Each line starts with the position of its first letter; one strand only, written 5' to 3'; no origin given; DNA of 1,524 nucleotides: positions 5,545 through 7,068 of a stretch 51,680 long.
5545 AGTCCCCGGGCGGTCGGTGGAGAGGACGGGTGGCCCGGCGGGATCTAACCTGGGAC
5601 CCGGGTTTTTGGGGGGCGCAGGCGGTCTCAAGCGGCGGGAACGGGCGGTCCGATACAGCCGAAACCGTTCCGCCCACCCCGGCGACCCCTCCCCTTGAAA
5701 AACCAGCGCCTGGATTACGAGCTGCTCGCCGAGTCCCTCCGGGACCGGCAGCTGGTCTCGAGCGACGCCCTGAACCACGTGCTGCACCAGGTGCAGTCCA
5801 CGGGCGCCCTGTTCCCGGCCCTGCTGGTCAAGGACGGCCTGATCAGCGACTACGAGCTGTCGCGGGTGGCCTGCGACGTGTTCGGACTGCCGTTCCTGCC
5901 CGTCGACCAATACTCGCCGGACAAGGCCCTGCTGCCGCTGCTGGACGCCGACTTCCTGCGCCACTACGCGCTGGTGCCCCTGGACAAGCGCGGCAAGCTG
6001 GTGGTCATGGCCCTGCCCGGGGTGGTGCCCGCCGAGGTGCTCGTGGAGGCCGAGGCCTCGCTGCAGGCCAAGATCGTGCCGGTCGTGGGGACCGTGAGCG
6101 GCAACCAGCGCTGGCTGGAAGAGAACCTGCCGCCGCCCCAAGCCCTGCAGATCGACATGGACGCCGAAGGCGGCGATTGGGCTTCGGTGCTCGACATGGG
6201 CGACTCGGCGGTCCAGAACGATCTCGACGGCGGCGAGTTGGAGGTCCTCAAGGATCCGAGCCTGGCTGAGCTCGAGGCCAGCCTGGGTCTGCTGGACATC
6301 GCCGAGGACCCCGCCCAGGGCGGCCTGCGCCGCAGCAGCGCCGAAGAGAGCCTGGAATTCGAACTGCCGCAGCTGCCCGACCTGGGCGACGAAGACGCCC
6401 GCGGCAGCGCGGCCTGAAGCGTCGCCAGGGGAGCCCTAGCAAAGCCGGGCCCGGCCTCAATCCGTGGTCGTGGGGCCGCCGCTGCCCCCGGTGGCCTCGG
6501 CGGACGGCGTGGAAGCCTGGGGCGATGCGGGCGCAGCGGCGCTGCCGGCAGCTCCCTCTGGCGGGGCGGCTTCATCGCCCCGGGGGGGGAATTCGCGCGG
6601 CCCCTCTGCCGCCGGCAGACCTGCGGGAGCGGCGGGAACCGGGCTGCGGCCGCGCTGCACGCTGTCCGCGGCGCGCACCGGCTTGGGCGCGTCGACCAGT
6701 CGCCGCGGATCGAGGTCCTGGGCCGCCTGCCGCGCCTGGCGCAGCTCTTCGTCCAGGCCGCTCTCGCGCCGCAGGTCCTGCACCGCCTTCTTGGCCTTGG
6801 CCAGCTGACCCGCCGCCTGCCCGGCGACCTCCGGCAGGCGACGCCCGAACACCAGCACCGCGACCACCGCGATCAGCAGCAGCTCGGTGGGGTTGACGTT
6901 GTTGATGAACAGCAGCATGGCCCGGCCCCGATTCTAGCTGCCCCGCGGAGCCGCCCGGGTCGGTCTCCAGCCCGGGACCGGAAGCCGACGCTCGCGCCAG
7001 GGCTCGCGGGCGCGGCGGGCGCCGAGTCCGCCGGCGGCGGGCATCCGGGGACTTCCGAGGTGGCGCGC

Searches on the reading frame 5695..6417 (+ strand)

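Call 63: search_protein_families(library=pfam, proteins=[window:5695-6417:+], max_evalue=0.001)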
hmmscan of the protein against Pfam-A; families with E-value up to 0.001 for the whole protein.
window:5695-6417:+ (240 aa): 1 family
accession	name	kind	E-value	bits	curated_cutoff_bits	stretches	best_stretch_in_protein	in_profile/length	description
PF05157.20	MshEN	-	7.2e-07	29.5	23.1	1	63-133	1-72/90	MshEN domain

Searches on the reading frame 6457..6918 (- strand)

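Call 63: search_protein_families(library=pfam, proteins=[window:6457-6918:-], max_evalue=0.001)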
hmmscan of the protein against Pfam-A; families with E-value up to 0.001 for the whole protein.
window:6457-6918:- (153 aa): 1 family
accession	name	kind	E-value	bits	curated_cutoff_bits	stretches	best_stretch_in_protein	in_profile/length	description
PF02416.21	TatA_B_E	-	1e-07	31.5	21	1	10-52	3-46/53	mttA/Hcf106 family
